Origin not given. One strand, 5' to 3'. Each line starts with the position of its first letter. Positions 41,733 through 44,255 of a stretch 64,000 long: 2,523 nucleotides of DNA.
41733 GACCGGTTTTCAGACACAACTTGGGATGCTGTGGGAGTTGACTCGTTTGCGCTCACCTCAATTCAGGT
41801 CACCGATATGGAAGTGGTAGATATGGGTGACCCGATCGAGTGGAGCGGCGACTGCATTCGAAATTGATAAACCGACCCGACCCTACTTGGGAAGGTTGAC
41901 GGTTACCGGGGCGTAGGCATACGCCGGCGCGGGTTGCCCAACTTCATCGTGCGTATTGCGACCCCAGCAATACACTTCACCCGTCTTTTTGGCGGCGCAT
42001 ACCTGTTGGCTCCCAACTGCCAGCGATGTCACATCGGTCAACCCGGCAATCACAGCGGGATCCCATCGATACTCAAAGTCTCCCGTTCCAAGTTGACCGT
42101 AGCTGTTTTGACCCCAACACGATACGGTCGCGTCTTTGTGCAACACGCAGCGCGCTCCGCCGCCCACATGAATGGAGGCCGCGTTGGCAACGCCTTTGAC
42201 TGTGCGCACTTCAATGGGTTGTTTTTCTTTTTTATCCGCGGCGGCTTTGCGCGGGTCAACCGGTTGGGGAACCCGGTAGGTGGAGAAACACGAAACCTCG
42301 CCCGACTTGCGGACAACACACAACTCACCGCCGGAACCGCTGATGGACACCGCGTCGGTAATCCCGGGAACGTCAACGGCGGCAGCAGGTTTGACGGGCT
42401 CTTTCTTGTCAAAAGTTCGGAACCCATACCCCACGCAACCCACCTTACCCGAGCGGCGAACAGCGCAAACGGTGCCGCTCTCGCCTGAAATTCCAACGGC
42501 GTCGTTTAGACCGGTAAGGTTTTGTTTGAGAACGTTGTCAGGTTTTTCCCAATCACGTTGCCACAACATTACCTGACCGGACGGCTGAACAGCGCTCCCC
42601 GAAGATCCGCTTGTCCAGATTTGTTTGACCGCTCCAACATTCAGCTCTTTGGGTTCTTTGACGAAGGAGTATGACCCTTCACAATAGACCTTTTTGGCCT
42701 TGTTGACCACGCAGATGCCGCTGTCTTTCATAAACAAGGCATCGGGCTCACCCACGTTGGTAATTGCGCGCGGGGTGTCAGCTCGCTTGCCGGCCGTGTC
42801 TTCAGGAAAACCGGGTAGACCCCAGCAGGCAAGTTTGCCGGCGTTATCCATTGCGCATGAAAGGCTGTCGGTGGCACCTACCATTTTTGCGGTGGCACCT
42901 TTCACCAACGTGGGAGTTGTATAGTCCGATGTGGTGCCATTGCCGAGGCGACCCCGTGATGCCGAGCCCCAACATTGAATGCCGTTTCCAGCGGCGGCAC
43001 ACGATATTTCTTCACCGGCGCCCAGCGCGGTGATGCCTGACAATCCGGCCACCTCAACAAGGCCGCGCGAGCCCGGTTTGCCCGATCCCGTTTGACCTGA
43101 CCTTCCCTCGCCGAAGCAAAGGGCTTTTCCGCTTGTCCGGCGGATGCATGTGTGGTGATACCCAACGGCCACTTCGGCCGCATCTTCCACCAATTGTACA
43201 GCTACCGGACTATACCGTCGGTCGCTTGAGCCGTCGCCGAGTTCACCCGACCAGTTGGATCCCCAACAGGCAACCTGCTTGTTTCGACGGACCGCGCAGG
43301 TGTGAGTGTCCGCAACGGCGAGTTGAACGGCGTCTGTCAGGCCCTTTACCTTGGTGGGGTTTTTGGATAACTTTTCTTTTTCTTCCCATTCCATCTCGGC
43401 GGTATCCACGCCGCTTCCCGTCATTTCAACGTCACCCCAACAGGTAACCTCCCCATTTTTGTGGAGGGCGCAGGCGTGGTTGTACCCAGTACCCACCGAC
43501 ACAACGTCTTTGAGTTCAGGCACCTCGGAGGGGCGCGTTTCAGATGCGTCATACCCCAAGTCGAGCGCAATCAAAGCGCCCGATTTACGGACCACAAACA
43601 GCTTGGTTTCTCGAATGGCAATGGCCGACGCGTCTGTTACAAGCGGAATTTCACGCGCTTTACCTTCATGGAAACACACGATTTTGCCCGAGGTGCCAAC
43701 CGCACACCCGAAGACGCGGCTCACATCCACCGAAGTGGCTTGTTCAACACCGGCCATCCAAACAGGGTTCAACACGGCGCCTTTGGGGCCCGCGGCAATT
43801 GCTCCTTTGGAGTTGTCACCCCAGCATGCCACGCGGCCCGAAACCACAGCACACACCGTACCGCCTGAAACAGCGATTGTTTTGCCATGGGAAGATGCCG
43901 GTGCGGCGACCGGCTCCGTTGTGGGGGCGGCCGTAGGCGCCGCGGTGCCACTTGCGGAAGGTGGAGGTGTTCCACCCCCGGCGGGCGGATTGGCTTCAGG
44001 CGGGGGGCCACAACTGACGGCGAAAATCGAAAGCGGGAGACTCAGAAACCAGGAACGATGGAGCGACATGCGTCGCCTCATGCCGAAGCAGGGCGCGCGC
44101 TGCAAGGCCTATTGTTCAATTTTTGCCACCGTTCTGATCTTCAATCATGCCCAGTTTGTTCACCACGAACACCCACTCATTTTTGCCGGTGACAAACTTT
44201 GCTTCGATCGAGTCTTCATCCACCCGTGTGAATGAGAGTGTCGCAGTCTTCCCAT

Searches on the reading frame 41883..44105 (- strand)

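Call 32: search_protein_families(library=pfam, proteins=[window:41883-44105:-], max_evalue=0.0001)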
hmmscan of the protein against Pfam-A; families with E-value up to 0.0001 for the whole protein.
window:41883-44105:- (740 aa): 3 families
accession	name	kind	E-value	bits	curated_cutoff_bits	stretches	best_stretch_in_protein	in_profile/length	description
PF25390.1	WD40_RLD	-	7.4e-59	200.3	150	2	181-404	121-347/363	RCC1-like domain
PF00415.24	RCC1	-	1.8e-34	118.5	21.7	2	663-704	6-49/50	Regulator of chromosome condensation (RCC1) repeat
PF13540.12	RCC1_2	-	2.2e-33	113.6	22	3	201-225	1-25/30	Regulator of chromosome condensation (RCC1) repeat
